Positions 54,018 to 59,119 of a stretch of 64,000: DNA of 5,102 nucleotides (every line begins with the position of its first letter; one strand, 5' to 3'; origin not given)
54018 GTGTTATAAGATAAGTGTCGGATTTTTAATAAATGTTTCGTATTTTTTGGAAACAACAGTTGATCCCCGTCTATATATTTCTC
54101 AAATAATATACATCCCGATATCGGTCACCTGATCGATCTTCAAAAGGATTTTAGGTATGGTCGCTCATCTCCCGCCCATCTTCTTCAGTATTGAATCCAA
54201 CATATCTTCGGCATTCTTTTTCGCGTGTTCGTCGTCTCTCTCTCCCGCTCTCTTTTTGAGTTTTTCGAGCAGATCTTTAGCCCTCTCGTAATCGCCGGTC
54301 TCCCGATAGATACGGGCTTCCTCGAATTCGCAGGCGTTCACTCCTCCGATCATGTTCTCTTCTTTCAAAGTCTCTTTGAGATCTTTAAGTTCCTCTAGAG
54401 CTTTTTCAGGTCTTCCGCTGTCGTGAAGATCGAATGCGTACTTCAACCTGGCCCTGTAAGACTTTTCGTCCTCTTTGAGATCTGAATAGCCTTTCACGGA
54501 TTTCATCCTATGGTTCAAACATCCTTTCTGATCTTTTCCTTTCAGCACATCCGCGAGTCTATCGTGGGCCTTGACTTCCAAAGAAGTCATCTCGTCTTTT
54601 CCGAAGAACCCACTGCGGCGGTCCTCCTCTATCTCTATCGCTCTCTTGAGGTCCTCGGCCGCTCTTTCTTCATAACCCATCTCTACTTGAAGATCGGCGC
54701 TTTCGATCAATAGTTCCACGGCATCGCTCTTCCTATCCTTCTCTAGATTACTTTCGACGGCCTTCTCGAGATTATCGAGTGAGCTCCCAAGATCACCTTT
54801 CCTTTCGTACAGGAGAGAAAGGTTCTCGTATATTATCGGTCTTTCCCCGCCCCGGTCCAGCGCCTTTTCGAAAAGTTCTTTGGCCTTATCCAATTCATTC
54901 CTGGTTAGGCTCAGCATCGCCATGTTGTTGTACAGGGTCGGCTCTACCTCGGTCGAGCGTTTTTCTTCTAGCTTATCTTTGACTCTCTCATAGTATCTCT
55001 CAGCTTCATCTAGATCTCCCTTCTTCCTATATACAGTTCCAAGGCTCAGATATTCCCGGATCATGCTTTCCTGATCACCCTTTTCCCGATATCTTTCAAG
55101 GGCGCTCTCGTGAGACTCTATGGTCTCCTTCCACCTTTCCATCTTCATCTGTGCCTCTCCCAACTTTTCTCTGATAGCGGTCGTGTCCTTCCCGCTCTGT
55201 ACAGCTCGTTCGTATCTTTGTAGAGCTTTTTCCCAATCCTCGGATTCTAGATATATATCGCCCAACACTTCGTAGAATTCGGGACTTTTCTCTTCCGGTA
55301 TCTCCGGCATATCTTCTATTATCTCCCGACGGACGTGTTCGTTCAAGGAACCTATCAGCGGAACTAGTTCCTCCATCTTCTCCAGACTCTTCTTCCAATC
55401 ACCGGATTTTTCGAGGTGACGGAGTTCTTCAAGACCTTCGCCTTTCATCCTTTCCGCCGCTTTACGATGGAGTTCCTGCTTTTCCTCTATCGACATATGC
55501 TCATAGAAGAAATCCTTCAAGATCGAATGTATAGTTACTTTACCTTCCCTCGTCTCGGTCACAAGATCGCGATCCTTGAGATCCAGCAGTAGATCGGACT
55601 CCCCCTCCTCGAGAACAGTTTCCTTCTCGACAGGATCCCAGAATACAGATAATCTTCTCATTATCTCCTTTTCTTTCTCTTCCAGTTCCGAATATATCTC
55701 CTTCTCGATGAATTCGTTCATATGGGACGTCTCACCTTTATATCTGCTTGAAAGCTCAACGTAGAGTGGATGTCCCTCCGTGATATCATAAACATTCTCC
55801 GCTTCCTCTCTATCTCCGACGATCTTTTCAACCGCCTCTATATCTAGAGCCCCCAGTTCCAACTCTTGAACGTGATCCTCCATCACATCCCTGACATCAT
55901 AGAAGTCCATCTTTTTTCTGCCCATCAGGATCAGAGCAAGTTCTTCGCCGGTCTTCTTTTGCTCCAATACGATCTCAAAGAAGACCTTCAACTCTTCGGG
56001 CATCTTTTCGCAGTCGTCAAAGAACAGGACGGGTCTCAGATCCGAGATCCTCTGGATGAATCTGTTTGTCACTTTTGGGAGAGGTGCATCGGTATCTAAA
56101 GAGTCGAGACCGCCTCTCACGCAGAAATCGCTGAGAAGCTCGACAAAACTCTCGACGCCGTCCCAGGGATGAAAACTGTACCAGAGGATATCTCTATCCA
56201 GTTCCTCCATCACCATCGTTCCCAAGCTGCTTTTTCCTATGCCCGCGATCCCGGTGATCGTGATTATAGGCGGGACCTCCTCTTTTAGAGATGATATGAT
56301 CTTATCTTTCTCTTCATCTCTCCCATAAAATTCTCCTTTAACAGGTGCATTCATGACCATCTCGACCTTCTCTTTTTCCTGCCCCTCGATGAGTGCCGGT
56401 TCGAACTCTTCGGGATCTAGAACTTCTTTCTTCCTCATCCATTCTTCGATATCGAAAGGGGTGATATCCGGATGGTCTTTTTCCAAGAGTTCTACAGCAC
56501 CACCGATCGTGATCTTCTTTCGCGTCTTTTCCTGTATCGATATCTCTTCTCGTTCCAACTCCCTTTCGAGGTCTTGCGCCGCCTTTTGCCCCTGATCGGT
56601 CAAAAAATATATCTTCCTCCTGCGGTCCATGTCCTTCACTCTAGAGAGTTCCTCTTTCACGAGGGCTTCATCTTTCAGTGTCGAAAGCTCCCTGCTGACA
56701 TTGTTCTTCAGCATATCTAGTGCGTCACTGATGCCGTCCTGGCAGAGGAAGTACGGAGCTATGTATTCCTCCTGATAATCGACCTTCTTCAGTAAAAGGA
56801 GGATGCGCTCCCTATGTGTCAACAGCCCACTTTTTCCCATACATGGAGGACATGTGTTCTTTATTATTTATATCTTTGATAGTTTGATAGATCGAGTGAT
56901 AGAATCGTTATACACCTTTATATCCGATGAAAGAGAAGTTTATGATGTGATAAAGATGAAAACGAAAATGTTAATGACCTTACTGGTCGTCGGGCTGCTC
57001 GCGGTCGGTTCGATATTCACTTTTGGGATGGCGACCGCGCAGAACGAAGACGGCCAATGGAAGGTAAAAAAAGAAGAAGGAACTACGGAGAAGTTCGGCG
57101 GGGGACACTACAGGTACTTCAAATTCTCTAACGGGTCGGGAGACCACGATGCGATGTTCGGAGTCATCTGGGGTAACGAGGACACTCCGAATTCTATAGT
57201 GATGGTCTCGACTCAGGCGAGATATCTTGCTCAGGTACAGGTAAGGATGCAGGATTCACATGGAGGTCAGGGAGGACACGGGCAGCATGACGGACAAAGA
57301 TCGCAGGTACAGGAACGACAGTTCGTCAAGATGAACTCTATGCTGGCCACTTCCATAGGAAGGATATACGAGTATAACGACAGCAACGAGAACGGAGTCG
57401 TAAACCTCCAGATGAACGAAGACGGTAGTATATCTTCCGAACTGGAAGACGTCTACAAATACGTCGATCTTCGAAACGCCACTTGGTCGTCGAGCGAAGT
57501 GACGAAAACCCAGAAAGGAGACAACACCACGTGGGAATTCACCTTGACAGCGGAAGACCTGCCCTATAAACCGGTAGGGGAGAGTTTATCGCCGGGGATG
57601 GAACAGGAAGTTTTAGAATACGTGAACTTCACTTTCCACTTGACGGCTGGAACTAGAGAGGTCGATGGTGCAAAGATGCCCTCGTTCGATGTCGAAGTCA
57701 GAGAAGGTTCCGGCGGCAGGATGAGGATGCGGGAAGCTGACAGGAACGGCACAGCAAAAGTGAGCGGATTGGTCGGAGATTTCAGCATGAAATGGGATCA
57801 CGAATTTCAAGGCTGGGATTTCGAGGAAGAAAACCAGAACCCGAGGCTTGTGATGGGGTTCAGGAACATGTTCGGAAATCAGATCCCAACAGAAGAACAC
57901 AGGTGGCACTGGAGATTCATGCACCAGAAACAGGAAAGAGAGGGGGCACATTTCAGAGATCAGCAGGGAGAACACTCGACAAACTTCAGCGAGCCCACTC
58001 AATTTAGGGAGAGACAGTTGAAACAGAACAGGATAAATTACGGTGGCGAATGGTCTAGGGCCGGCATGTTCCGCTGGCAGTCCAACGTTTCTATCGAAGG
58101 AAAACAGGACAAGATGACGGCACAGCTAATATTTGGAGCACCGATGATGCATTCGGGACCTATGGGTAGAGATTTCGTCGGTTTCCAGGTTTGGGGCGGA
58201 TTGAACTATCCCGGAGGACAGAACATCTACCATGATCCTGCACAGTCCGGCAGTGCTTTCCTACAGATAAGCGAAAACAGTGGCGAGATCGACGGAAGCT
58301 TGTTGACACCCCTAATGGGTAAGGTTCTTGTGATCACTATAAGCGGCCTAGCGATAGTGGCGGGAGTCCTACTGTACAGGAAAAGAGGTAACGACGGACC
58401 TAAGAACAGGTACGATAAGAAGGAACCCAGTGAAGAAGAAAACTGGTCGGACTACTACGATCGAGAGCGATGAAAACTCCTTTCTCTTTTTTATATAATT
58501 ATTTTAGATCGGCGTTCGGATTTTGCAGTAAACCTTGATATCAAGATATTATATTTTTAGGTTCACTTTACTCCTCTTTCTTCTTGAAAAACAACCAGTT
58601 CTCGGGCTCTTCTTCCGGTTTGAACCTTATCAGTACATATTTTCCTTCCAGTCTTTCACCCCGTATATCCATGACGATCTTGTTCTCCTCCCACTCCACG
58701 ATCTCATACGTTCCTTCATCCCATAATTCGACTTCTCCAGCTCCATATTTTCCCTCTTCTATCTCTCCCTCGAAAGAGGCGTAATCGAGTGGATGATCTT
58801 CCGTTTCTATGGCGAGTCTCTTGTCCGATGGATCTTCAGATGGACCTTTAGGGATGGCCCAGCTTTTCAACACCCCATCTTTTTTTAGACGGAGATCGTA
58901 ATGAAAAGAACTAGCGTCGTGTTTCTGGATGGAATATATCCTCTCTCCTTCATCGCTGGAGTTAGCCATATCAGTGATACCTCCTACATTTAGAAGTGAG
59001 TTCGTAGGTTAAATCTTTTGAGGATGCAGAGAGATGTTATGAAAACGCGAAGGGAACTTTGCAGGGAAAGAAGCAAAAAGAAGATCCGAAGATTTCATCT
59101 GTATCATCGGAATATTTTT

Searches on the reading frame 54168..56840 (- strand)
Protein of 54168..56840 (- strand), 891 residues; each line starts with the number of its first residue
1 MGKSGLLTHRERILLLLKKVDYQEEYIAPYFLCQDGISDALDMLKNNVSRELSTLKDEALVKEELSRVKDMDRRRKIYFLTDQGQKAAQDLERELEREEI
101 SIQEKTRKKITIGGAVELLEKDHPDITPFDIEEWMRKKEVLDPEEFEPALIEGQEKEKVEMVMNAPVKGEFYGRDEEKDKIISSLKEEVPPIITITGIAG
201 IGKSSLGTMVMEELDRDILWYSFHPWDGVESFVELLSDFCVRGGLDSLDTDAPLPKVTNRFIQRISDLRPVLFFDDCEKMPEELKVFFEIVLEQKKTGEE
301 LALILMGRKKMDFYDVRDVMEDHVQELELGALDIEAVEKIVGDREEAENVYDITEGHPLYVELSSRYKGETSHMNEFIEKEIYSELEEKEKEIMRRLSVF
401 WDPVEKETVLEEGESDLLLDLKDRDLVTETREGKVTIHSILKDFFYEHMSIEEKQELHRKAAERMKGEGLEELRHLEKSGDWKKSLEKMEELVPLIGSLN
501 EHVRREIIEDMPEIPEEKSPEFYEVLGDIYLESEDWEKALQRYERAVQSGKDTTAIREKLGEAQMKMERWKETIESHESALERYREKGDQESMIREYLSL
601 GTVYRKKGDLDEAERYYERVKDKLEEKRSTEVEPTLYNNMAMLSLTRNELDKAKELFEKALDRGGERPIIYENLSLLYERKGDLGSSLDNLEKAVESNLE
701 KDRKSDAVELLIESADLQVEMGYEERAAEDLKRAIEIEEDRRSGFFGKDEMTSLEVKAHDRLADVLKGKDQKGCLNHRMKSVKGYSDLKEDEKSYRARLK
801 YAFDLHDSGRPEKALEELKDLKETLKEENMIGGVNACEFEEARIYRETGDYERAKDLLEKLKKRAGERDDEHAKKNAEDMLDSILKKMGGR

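Call 14: search_protein_families(library=pfam, proteins=[window:54168-56840:-], max_evalue=0.001)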
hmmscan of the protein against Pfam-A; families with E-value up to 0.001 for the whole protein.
window:54168-56840:- (891 aa): 24 families
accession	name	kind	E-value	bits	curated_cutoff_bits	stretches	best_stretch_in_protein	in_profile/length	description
PF13424.12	TPR_12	-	3.3e-24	85.3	30.1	2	555-620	4-71/77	Tetratricopeptide repeat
PF07719.23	TPR_2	-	2.2e-19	68.3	27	0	597-620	4-27/34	Tetratricopeptide repeat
PF13181.12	TPR_8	-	6.6e-19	66.9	25.7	0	597-620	4-27/34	Tetratricopeptide repeat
PF00515.34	TPR_1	-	2.9e-16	58.9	27.8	1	596-620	3-27/34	Tetratricopeptide repeat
PF13428.12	TPR_14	-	7.8e-15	54.4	23.5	0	521-562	2-43/44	Tetratricopeptide repeat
PF13176.12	TPR_7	-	1e-14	53.7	27.9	1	598-623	3-30/36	Tetratricopeptide repeat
PF13432.12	TPR_16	-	4.8e-11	43.3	32.7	0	641-695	4-58/65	Tetratricopeptide repeat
PF14938.12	SNAP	-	1.1e-10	41.9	25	1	519-662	34-183/282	Soluble NSF attachment protein, SNAP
PF14559.12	TPR_19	-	3.3e-10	40.6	25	0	531-572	2-43/68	Tetratricopeptide repeat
PF17874.7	TPR_MalT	-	6.6e-10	39.2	45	1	555-664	41-152/336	MalT-like TPR region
PF13374.12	TPR_10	-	1.3e-09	38.2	27.5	0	598-622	6-30/42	Tetratricopeptide repeat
PF13414.12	TPR_11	-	6.4e-09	35.8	26.8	1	527-567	1-41/42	TPR repeat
PF13431.12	TPR_17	-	1.2e-07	31.9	24.4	0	518-541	11-34/34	Tetratricopeptide repeat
PF13174.12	TPR_6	-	1.8e-07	31.8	26.3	0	842-864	7-29/33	Tetratricopeptide repeat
PF10602.15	RPN7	-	1.1e-06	28.9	29.6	1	567-660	9-99/174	26S proteasome subunit RPN7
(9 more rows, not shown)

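Call 64: search_protein_families(library=padloc, proteins=[window:54168-56840:-], max_evalue=0.01)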
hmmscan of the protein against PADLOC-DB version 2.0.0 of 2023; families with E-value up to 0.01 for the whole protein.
window:54168-56840:- (891 aa): 2 families
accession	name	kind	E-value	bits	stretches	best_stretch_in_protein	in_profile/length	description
PDLC01169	TPR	-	1.8e-07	28.8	1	515-663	71-217/252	TPR repeats containing protein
PDLC01866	CARF3--CARF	-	0.0035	15.3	0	33-85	155-201/207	-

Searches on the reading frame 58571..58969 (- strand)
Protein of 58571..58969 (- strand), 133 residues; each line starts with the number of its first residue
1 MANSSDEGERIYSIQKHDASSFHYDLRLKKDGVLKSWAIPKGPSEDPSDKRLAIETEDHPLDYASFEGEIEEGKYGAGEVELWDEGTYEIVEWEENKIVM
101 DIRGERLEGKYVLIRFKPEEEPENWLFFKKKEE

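Call 14: search_protein_families(library=pfam, proteins=[window:58571-58969:-], max_evalue=0.001)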
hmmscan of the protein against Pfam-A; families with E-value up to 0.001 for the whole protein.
window:58571-58969:- (133 aa): 1 family
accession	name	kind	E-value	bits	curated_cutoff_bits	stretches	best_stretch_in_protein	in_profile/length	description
PF13298.12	LigD_N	-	5.9e-42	142.6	31.1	1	15-115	1-107/107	DNA Ligase D 3'-phosphoesterase domain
